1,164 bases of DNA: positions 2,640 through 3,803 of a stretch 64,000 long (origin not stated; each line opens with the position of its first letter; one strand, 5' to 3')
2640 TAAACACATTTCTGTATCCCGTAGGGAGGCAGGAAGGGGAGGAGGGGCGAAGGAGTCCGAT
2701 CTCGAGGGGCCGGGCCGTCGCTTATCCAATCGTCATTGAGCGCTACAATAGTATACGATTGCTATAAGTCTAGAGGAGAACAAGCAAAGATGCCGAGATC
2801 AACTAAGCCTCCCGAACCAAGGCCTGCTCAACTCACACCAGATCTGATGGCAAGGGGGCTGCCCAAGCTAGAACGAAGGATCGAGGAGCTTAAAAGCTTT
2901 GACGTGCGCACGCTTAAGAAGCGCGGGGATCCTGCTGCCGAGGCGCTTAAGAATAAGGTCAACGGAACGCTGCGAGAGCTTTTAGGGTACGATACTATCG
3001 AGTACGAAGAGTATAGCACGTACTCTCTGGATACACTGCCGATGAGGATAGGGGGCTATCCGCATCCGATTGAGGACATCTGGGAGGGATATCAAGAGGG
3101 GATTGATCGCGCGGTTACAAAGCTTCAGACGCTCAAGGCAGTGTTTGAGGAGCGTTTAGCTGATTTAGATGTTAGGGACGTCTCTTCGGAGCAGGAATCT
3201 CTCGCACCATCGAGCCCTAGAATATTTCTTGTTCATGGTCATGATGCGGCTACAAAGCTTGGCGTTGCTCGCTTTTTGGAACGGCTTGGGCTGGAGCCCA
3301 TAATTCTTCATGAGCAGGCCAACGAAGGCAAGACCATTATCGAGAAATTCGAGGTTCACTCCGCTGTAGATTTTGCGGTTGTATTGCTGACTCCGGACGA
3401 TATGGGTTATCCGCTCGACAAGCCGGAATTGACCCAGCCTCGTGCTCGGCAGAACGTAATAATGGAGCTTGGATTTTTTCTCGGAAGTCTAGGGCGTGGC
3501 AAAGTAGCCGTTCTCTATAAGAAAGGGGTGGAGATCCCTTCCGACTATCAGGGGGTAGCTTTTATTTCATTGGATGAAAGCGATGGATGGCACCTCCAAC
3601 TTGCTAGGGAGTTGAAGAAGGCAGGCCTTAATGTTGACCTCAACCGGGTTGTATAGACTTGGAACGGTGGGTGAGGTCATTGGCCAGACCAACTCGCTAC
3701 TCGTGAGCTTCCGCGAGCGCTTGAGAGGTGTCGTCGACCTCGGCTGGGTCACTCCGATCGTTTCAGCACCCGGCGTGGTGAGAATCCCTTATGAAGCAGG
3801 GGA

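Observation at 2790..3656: Low-GC stand-alone TIR-like/SLOG (COG4271-type) protein in the island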

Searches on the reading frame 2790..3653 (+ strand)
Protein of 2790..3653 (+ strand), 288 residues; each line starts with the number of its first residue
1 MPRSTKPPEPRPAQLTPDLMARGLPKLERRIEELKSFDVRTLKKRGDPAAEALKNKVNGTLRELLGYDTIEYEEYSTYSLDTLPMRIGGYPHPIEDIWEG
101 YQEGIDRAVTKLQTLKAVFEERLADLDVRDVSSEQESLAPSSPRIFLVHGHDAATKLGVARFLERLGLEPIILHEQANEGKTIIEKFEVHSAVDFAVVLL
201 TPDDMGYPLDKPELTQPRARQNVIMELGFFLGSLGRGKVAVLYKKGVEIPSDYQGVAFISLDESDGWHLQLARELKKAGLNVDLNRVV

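Call 3: search_protein_families(library=pfam, proteins=[window:2790-3653:+], max_evalue=0.01)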
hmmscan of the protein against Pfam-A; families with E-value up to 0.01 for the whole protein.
window:2790-3653:+ (288 aa): 1 family
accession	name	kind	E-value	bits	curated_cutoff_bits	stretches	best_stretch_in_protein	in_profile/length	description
PF10137.14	CAP12-PCTIR_TIR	-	7.7e-37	126.4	24.7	1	144-262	1-118/119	CAP12/Pycsar effector protein, TIR domain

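Call 4: search_protein_families(library=padloc, proteins=[window:2790-3653:+], max_evalue=0.01)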
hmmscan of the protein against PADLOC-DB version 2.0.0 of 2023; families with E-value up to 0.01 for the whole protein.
window:2790-3653:+ (288 aa): 9 families
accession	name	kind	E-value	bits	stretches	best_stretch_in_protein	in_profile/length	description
PDLC05005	PDC-S35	-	7.2e-79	263.2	1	24-287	7-262/264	-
PDLC05007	PDC-S35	-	2.6e-70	235.3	1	113-287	104-277/278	-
PDLC05004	PDC-S35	-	1.6e-63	212.8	1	111-287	83-264/265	-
PDLC05006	PDC-S35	-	2.2e-51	172.5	1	121-286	62-230/231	-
PDLC05003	PDC-S35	-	7.8e-47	157.9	1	114-286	62-239/245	-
PDLC00729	Effector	-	4.9e-15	53.7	1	190-268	54-129/310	TIR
PDLC00731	Effector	-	2.6e-13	47.6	1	191-265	206-279/306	TIR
PDLC00732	Effector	-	6.6e-12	43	1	185-265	195-275/301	TIR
PDLC02371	PycTIR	-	2.4e-08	31.7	1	185-264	195-262/288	-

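Call 6: search_protein_families(library=ncbifam, proteins=[window:2790-3653:+], max_evalue=0.01)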
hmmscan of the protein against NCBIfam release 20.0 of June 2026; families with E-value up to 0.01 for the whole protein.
window:2790-3653:+ (288 aa): 2 families
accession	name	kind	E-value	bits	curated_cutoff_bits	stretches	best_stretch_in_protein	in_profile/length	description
NF050172.1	CDNTAsCap12CFB2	equivalog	2.7e-10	40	450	1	189-266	51-125/312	CBASS system CD-NTase-associated NAD(+) hydrolase Cap12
NF050171.1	CDNTAsCap12CFB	equivalog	2.9e-10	39.9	450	1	193-266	57-127/305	CBASS system CD-NTase-associated NAD(+) hydrolase Cap12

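Call 9: find_homologous_proteins(query=window:2790-3653:+, max_evalue=0.001)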
Query window:2790-3653:+ (288 aa): 4825 proteins with E <= 0.001 among 8000 candidates; the best 120 are listed.
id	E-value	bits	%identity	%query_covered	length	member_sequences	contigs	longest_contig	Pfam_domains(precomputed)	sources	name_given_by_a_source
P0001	3.0e-173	593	100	93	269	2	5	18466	PF10137.15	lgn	-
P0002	3.1e-132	458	71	100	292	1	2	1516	PF10137.15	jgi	-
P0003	1.3e-124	433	72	93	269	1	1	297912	PF10137.15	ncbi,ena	-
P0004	2.5e-124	432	67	100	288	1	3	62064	PF10137.15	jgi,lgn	jgi:predicted nucleotide-binding protein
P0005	9.5e-104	365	57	100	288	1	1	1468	PF10137.15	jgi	-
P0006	1.7e-103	364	58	99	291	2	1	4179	PF10137.15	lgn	-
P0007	1.1e-101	358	57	100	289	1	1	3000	PF10137.15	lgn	-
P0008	1.5e-101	357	55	100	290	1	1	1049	PF10137.15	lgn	-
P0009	1.0e-99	351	56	99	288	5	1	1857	PF10137.15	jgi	jgi:predicted nucleotide-binding protein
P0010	4.2e-99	349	56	100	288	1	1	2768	PF10137.15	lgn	-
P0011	8.3e-99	348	54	98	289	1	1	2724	PF10137.15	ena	-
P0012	3.4e-98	346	56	100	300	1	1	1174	PF10137.15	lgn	-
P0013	5.3e-98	346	55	100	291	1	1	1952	PF10137.15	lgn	-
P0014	1.6e-97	344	56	99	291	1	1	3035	PF10137.15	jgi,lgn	jgi:predicted nucleotide-binding protein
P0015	2.9e-97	343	56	100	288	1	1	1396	PF10137.15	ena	-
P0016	3.2e-97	343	56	100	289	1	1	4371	PF10137.15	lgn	-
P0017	1.4e-96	341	55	100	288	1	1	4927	PF10137.15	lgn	-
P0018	1.7e-96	341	58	93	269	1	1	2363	PF10137.15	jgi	jgi:predicted nucleotide-binding protein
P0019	3.0e-96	340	55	98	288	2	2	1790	PF10137.15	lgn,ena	-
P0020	7.9e-96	339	55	99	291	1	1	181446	PF10137.15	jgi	jgi:predicted nucleotide-binding protein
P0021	1.2e-95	338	53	100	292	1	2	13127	PF10137.15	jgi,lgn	jgi:predicted nucleotide-binding protein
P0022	2.6e-95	337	54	95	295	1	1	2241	PF10137.15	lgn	-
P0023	3.4e-95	336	53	100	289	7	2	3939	PF10137.15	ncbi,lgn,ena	-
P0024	7.7e-95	335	54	100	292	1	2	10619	PF10137.15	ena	-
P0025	1.9e-94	334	55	98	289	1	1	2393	PF10137.15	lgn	-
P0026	8.1e-94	332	53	98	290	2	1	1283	PF10137.15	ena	-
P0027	8.8e-94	332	52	98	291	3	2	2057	PF10137.15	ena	-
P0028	2.1e-93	331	57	92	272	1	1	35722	PF10137.15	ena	-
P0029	5.3e-93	329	55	93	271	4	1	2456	PF10137.15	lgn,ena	-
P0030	9.6e-93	328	53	100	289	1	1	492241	PF10137.15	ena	-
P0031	1.2e-92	328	54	99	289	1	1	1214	PF10137.15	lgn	-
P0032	3.4e-92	327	54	93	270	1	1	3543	PF10137.15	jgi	jgi:predicted nucleotide-binding protein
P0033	7.6e-92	325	52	99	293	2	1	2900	PF10137.15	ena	-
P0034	2.5e-91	324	51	99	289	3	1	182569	PF10137.15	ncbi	ncbi:MAG: nucleotide-binding protein [Gammaproteobacteria bacterium]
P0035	4.0e-91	323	52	97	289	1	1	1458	PF10137.15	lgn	-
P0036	5.0e-91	323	51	98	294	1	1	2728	PF10137.15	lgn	-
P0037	2.7e-90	320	55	98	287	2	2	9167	PF10137.15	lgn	-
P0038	4.1e-90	320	53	98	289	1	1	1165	PF10137.15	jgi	jgi:predicted nucleotide-binding protein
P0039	5.1e-90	319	52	99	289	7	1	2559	PF10137.15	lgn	-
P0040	1.3e-89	318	53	93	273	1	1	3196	PF10137.15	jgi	jgi:predicted nucleotide-binding protein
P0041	1.3e-89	318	52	100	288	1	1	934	PF10137.15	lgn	-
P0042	1.5e-89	318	52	98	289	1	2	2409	PF10137.15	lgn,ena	-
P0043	1.8e-89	318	52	100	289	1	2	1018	PF10137.15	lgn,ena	-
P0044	3.9e-89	317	53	100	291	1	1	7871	PF10137.15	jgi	-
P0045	8.5e-89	315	51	97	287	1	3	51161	PF10137.15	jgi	jgi:predicted nucleotide-binding protein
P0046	1.2e-88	315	52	98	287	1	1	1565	PF10137.15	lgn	-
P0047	1.5e-88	315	52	97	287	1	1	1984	PF10137.15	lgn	-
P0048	3.6e-88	313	50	98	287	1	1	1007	PF10137.15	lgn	-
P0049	3.9e-88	313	52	98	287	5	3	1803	PF10137.15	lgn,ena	-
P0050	5.4e-88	313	51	97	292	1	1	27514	PF10137.15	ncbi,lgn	-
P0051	6.1e-88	313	52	99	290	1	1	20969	PF10137.15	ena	-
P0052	7.1e-88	312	52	100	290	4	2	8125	PF10137.15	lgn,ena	-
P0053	1.1e-87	312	51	100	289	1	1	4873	PF10137.15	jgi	jgi:predicted nucleotide-binding protein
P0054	1.2e-87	312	52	99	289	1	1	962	PF10137.15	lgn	-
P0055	1.8e-87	311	51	98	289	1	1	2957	PF10137.15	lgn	-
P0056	2.0e-87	311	51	100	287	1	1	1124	PF10137.15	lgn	-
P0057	2.3e-87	311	50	100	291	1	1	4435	PF10137.15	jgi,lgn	-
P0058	7.5e-87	309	50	100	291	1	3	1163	PF10137.15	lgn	-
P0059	1.5e-86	308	51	97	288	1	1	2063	PF10137.15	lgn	-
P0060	8.3e-86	306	51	98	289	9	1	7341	PF10137.15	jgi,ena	-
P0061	1.6e-83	298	49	100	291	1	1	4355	PF10137.15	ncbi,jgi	-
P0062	3.1e-83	297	51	91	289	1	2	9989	PF10137.15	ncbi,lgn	-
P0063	1.3e-82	295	49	100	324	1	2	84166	PF10137.15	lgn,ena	-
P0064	3.7e-82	294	51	99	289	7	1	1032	PF10137.15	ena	-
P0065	9.8e-82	292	49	99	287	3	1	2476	PF10137.15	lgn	-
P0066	1.1e-81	292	50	99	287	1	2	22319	PF10137.15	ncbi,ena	-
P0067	1.3e-81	292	51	91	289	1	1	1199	PF10137.15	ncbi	-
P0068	1.4e-81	292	48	100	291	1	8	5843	PF10137.15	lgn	-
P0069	4.5e-81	290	53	97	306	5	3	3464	PF10137.15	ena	-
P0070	4.5e-81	290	51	100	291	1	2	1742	PF10137.15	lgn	-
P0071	4.8e-81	290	49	100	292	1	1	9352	PF10137.15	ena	-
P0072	5.3e-81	290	49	97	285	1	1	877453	PF10137.15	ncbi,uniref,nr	ncbi:TIR domain-containing protein [Denitrobaculum tricleocarpae]|uniref:CD-NTase-associated protein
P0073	6.9e-81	289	50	100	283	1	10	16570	PF10137.15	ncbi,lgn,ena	-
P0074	1.7e-79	285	51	95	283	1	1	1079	PF10137.15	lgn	-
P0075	7.3e-79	283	48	98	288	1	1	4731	PF10137.15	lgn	-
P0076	7.9e-79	283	47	100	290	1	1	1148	PF10137.15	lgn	-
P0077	4.9e-78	280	47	98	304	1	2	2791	PF10137.15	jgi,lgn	-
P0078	5.1e-78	280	48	100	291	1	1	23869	PF10137.15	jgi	jgi:predicted nucleotide-binding protein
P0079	1.5e-77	279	47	100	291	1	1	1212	PF10137.15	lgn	-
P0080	4.3e-77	277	47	100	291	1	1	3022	PF10137.15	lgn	-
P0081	4.4e-77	277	49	99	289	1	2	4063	PF10137.15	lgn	-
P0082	1.7e-76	275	46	99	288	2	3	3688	PF10137.15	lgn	-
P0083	1.8e-75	272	47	100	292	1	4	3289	PF10137.15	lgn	-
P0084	2.0e-75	272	47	99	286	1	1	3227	PF10137.15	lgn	-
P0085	2.8e-75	271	48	100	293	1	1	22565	PF10137.15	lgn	-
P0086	6.1e-75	270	69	62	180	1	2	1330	PF10137.15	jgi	jgi:predicted nucleotide-binding protein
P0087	1.9e-74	268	46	98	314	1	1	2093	PF10137.15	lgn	-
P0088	3.4e-74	268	50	99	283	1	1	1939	PF10137.15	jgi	jgi:predicted nucleotide-binding protein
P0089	3.7e-72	261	50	89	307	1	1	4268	PF10137.15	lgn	-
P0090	5.3e-72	260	45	100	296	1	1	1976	PF10137.15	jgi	-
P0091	3.2e-71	258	44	100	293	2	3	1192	PF10137.15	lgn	-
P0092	7.6e-71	257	47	98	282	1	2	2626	PF10137.15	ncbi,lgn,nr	ncbi:MAG: nucleotide-binding protein [Syntrophaceae bacterium]|nr:nucleotide-binding protein [Syntro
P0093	8.1e-71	256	46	98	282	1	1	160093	PF10137.15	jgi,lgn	jgi:predicted nucleotide-binding protein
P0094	7.9e-70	253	45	100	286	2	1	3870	PF10137.15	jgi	jgi:predicted nucleotide-binding protein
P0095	1.5e-69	252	44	99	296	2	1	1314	PF10137.15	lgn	-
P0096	6.2e-69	250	47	93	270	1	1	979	PF10137.15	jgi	jgi:predicted nucleotide-binding protein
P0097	1.5e-67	246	44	99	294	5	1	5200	PF10137.15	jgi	-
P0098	5.4e-67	244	46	99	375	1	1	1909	PF10137.15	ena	-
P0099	8.8e-67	243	43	99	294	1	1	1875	PF10137.15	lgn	-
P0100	1.7e-66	242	45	99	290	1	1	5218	PF10137.15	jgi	jgi:predicted nucleotide-binding protein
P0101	6.1e-66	240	45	99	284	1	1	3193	PF10137.15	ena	-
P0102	8.6e-66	240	45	100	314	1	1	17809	PF10137.15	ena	-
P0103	1.1e-65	240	44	99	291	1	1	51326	PF10137.15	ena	-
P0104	1.5e-65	239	44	100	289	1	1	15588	PF10137.15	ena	-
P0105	4.8e-65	238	45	97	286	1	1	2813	PF10137.15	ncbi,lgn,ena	-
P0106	7.7e-65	237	43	99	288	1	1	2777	PF10137.15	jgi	-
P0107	1.3e-64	236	47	94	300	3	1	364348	PF10137.15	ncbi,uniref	ncbi:nucleotide-binding protein [Paraburkholderia sp. RL17-383-BIF-A]|uniref:TIR domain-containing p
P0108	1.4e-64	236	45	99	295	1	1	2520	PF10137.15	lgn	-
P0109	3.3e-64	235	45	99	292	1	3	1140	PF10137.15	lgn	-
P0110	4.7e-64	234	45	100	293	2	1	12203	PF10137.15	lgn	-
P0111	1.6e-63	233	45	95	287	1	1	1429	PF10137.15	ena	-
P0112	2.0e-63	232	44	99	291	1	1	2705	PF10137.15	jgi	-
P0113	3.8e-63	231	46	99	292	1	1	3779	PF10137.15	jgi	jgi:predicted nucleotide-binding protein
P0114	4.1e-63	231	43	99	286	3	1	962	PF10137.15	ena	-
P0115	4.5e-63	231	43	99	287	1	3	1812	PF10137.15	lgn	-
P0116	7.1e-63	230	43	96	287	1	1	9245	PF10137.15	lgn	-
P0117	9.0e-63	230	45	99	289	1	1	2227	PF10137.15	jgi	jgi:predicted nucleotide-binding protein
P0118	9.7e-63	230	44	100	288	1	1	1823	PF10137.15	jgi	-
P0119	1.5e-62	229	45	99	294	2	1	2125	PF10137.15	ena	-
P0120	1.7e-62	229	42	93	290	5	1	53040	PF10137.15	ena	-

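Call 11: find_encoding_contigs(protein=P0001, flank=10000, max_places=5)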
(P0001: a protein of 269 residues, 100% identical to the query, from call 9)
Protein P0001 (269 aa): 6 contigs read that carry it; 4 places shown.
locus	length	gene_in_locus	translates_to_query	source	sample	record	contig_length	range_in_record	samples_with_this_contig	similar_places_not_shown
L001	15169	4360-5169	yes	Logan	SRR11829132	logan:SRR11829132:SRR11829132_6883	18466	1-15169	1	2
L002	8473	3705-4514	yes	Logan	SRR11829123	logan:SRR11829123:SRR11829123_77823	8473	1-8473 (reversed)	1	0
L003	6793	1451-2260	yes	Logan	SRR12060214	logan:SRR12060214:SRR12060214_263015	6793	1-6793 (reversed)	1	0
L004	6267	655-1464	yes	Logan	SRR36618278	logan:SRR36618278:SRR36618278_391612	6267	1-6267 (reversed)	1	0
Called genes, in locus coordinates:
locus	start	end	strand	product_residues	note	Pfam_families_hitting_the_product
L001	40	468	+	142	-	-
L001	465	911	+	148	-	-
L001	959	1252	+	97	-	-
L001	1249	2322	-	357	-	-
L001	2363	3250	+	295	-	PF03400:DDE_Tnp_IS1 (faint)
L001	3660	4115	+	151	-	PF06445:GyrI-like, PF14526:Cass2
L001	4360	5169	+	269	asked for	PF10137:CAP12-PCTIR_TIR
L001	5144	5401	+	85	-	-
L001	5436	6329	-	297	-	PF03372:Exo_endo_phos, PF23226:Exo_endo_phos_PGAP2IP (weak)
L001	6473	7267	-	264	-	PF13289:SIR2_2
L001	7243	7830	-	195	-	PF01725:Ham1p_like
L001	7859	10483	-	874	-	PF00962:A_deaminase (faint)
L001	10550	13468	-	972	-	-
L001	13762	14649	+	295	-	-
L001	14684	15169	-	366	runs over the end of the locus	PF00724:Oxidored_FMN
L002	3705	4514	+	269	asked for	PF10137:CAP12-PCTIR_TIR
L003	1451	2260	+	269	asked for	PF10137:CAP12-PCTIR_TIR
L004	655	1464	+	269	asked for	PF10137:CAP12-PCTIR_TIR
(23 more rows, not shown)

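Call 20: find_encoding_contigs(protein=P0003, flank=8000, max_places=2)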
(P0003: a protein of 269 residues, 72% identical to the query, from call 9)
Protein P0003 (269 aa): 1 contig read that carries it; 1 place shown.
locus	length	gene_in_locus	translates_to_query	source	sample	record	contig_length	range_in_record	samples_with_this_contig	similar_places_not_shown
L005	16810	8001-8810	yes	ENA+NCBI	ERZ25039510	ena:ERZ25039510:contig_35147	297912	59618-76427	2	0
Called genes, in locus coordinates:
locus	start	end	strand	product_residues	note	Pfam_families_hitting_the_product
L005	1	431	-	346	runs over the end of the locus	PF07495:Y_Y_Y, PF13581:HATPase_c_2, PF02518:HATPase_c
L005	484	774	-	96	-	-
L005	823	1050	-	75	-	-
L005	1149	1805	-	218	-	PF00072:Response_reg, PF00196:GerE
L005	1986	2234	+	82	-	-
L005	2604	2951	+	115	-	PF03551:PadR, PF13601:HTH_34 (weak)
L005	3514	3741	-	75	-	-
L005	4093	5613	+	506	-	PF02687:FtsX (weak), PF12704:MacB_PCD, PF02687:FtsX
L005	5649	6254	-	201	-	-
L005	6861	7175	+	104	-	PF13380:CoA_binding_2 (weak)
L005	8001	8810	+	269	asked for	PF10137:CAP12-PCTIR_TIR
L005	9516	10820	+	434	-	PF00078:RVT_1, PF08388:GIIM (weak)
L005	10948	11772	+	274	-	-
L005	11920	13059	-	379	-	PF14319:Zn_Tnp_IS91, PF04986:Y2_Tnp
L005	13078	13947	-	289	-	PF13495:Phage_int_SAM_4, PF00589:Phage_integrase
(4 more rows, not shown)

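Call 21: find_encoding_contigs(protein=P0004, flank=8000, max_places=2)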
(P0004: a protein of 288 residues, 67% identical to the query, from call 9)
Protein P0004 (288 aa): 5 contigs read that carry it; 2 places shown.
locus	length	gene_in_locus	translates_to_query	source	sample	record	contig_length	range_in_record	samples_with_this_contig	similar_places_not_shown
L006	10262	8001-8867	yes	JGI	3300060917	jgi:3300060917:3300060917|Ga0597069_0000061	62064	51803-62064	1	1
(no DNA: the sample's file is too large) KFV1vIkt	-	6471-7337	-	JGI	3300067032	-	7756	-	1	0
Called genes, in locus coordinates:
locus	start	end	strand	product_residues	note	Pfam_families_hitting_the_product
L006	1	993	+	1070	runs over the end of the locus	PF00176:SNF2-rel_dom, PF04851:ResIII (weak), PF00271:Helicase_C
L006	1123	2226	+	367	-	-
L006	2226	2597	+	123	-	-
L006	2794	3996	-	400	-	PF05977:MFS_3, PF07690:MFS_1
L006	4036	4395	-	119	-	-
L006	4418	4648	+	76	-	-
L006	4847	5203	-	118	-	-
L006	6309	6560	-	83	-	-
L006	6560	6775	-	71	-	PF12441:CopG_antitoxin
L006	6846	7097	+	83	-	PF03683:UPF0175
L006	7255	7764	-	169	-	-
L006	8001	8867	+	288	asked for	PF10137:CAP12-PCTIR_TIR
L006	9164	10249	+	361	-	PF08281:Sigma70_r4_2 (faint), PF13384:HTH_23, PF13518:HTH_28, PF13551:HTH_29, PF13565:HTH_32, PF13358:DDE_3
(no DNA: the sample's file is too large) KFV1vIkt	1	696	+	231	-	?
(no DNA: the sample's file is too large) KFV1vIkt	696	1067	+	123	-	-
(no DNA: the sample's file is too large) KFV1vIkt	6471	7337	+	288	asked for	PF10137:CAP12-PCTIR_TIR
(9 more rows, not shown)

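Call 22: find_encoding_contigs(protein=P0020, flank=8000, max_places=2)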
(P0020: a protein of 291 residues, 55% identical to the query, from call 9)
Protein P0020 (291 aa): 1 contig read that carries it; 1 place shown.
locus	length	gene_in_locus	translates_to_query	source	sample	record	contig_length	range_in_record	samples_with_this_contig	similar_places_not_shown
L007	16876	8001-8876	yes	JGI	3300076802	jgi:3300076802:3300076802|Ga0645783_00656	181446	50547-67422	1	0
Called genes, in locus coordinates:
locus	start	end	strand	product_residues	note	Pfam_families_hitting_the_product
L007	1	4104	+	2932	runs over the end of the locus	PF10091:Glycoamylase, PF06165:GH94_b-supersand, PF17167:Glyco_hydro_94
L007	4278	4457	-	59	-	-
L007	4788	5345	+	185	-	PF01814:Hemerythrin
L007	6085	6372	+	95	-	-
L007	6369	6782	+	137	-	-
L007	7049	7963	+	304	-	-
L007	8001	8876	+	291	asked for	PF10137:CAP12-PCTIR_TIR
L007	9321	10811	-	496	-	PF10605:3HBOH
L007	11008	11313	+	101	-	PF01329:Pterin_4a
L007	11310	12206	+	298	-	PF00351:Biopterin_H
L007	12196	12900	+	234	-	PF00106:adh_short, PF01370:Epimerase (weak), PF08659:KR, PF13561:adh_short_C2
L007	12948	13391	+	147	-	-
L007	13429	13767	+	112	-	-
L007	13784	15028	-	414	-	PF01551:Peptidase_M23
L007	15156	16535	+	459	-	PF00089:Trypsin, PF13365:Trypsin_2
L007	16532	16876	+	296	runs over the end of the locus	PF13576:Pentapeptide_3 (faint), PF00805:Pentapeptide, PF13599:Pentapeptide_4 (weak)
